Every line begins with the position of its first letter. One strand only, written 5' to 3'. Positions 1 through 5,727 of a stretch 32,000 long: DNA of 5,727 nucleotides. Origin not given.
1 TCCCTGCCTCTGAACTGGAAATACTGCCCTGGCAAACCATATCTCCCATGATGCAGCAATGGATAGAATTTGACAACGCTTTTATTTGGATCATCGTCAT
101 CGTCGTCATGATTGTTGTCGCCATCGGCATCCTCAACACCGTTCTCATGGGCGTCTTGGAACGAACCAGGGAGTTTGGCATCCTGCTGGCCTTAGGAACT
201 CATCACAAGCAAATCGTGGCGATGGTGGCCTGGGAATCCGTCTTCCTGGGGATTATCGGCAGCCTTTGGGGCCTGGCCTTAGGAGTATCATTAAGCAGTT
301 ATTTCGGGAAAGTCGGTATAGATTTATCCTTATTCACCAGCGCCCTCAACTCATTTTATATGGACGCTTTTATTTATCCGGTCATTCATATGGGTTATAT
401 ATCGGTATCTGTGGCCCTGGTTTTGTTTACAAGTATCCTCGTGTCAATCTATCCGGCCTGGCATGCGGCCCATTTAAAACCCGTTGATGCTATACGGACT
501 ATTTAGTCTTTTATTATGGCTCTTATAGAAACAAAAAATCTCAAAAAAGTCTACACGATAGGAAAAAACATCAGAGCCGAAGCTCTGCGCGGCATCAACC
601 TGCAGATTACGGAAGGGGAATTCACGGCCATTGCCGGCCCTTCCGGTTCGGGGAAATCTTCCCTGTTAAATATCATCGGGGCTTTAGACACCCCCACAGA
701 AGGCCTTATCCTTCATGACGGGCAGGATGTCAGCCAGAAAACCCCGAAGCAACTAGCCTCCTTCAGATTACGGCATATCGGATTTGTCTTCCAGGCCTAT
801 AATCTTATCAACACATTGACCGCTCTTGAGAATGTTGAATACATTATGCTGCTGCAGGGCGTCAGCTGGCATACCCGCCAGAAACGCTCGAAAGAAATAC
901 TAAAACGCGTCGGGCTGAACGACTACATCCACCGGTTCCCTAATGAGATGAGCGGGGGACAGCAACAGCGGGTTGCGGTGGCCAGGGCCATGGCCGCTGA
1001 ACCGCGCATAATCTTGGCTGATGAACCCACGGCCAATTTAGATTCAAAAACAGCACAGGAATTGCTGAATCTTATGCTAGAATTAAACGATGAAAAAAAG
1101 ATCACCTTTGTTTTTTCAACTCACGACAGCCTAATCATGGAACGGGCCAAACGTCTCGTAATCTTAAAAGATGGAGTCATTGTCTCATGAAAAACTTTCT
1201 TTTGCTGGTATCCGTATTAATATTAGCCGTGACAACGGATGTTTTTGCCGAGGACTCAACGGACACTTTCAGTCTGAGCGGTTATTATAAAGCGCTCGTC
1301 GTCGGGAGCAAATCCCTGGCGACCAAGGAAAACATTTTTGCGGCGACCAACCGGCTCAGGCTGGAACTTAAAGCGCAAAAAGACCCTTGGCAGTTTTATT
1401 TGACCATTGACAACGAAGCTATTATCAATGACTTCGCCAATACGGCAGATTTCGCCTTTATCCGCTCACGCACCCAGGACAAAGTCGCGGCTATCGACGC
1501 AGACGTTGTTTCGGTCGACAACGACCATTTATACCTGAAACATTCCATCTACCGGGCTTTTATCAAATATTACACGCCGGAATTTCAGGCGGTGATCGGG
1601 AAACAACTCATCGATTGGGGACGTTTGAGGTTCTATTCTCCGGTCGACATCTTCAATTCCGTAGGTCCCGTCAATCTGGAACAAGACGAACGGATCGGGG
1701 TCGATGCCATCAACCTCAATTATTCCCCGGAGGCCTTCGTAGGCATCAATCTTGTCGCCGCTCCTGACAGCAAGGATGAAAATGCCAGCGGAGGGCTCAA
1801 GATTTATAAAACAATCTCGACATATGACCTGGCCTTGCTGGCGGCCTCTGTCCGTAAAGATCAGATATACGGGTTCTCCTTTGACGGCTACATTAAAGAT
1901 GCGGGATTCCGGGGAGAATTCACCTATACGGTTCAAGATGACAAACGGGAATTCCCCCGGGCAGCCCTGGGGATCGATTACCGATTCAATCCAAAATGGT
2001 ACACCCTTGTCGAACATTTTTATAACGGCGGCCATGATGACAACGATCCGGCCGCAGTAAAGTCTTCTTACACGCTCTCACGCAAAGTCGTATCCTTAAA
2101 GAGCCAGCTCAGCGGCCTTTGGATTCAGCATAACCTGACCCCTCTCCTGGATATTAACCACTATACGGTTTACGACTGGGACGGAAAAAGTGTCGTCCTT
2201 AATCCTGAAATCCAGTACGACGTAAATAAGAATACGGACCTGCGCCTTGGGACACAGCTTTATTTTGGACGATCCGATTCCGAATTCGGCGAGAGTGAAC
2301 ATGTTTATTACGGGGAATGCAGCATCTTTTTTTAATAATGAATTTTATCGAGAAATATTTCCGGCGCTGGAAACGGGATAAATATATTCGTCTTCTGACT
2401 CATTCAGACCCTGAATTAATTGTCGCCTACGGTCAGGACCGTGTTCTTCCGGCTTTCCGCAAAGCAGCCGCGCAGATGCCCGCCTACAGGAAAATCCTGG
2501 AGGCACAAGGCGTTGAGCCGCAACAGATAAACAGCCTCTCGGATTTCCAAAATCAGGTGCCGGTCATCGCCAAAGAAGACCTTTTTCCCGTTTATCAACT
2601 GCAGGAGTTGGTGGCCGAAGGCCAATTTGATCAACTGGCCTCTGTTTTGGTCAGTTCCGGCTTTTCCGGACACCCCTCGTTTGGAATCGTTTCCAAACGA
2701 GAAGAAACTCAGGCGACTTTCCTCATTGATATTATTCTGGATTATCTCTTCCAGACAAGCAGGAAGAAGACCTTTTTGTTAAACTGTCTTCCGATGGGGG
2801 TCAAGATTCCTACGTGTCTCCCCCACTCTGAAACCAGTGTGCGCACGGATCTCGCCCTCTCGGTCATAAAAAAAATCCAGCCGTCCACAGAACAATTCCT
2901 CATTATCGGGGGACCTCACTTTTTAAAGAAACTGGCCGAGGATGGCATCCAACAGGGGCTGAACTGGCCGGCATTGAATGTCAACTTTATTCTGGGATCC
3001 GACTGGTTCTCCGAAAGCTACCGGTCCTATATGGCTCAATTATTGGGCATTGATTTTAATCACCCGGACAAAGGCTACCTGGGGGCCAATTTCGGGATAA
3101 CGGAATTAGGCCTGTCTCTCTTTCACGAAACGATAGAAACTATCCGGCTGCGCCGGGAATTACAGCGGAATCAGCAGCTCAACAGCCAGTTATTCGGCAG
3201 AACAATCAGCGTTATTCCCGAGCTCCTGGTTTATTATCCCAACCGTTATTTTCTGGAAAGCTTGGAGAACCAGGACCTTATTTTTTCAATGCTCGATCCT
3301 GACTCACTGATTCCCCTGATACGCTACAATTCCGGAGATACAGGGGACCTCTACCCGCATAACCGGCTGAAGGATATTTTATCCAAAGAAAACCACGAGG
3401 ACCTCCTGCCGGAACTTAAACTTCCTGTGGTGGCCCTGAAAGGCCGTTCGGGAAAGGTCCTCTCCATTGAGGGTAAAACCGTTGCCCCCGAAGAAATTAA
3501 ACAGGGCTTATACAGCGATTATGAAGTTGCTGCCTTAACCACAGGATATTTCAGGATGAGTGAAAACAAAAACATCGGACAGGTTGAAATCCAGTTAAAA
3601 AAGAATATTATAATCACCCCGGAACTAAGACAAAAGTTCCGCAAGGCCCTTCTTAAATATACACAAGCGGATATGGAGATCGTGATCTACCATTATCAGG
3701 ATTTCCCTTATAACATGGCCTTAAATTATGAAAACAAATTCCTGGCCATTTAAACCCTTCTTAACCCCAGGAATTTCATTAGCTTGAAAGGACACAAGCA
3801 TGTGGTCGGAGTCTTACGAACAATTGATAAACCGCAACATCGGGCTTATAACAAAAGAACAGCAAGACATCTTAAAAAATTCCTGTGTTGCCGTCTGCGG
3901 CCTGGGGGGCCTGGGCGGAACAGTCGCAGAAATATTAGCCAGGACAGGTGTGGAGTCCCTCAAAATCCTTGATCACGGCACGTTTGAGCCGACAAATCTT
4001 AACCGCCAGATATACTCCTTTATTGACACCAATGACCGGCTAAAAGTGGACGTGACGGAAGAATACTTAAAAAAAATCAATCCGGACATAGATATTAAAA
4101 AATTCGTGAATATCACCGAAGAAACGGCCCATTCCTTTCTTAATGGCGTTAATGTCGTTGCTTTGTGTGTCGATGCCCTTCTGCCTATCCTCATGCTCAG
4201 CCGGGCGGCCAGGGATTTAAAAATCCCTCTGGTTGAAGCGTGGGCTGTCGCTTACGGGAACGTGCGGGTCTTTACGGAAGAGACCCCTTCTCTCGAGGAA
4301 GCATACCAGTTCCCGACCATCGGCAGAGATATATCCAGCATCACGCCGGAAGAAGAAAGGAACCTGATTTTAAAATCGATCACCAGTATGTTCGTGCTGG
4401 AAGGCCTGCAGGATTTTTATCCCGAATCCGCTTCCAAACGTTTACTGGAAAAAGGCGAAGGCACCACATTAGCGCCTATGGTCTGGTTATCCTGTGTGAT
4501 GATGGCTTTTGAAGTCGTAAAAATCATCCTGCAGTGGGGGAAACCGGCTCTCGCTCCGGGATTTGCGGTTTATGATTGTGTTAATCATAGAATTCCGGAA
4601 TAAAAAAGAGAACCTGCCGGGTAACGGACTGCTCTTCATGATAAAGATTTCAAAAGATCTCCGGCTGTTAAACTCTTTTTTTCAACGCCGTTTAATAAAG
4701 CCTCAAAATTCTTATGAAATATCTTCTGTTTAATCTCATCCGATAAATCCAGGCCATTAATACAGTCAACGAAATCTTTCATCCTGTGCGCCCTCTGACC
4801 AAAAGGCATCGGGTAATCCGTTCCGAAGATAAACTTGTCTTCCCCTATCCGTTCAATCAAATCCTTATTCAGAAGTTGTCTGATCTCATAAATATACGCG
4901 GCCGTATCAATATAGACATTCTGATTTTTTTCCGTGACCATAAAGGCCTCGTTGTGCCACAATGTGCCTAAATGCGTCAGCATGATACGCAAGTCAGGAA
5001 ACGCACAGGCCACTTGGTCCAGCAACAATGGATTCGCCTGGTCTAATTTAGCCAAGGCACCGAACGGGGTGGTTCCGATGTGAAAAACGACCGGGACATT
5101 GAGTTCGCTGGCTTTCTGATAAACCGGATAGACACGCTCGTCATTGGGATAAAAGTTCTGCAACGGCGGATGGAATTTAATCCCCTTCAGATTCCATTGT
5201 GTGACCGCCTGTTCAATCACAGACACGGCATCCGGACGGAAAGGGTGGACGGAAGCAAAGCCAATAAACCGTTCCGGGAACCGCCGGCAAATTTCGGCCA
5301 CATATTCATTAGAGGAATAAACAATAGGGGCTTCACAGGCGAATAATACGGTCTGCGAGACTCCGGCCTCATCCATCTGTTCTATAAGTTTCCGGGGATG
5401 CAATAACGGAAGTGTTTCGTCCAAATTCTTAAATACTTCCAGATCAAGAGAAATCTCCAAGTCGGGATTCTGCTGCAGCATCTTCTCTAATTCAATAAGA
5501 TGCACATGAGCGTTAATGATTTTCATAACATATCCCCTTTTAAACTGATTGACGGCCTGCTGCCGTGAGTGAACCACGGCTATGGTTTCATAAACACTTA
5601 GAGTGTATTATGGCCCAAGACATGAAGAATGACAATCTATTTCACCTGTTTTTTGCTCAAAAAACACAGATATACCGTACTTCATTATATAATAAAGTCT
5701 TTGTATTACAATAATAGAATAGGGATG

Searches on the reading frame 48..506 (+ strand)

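Call 59: search_protein_families(library=pfam, proteins=[window:48-506:+], max_evalue=0.001)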
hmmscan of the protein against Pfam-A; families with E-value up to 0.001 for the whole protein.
window:48-506:+ (152 aa): 1 family
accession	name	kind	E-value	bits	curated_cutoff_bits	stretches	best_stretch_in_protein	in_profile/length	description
PF02687.27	FtsX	-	2.4e-20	73.2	25.5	1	15-145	2-120/120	FtsX-like permease C-terminal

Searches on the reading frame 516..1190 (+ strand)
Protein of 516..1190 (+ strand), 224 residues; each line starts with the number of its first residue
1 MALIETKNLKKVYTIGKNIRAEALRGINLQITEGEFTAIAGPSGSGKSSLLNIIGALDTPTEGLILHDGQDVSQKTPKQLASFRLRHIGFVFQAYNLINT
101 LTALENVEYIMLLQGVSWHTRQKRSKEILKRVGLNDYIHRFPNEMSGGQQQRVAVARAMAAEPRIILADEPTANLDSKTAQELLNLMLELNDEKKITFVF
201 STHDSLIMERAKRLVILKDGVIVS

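Call 59: search_protein_families(library=pfam, proteins=[window:516-1190:+], max_evalue=0.001)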
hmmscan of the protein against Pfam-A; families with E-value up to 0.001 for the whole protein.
window:516-1190:+ (224 aa): 6 families
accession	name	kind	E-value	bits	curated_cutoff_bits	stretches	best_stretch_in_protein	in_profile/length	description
PF00005.33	ABC_tran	-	4.8e-36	124.8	25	1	24-173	1-137/137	ABC transporter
PF13304.12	AAA_21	-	1e-09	39.3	27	1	142-209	235-304/304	AAA domain, putative AbiEii toxin, Type IV TA system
PF02463.25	SMC_N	-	3e-08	33.8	40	1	33-216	23-210/220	RecF/RecN/SMC N terminal domain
PF20703.3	nSTAND1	-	0.00027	21.1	27.1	1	21-52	20-51/379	Novel STAND NTPase 1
PF13555.12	AAA_29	-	0.00038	20.6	27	1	30-57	18-45/61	P-loop containing region of AAA domain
PF03193.22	RsgA_GTPase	-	0.00074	19.8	30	0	22-55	95-127/174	RsgA GTPase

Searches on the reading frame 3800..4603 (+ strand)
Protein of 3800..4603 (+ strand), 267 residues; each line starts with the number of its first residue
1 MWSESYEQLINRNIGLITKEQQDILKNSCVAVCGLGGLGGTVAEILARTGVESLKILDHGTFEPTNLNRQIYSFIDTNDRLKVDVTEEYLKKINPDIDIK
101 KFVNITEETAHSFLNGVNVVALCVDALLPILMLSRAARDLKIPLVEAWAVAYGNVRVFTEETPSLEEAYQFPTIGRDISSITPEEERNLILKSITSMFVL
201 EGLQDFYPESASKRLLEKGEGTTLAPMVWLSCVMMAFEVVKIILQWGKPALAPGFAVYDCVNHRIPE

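Call 34: search_protein_families(library=pfam, proteins=[window:3800-4603:+], max_evalue=0.001)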
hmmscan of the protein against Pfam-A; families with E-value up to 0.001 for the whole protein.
window:3800-4603:+ (267 aa): 1 family
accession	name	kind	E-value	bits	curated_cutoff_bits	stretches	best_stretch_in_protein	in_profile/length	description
PF00899.27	ThiF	-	3.3e-39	134.9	28.1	1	11-263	2-222/238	ThiF family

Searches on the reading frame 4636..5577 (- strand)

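Call 15: search_protein_families(library=pfam, proteins=[window:4636-5577:-], max_evalue=0.001)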
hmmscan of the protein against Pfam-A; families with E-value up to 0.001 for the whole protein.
window:4636-5577:- (313 aa): 1 family
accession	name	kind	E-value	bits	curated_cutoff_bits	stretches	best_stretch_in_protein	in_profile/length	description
PF04909.20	Amidohydro_2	-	1.3e-39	137.1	26.4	1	21-295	1-287/289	Amidohydrolase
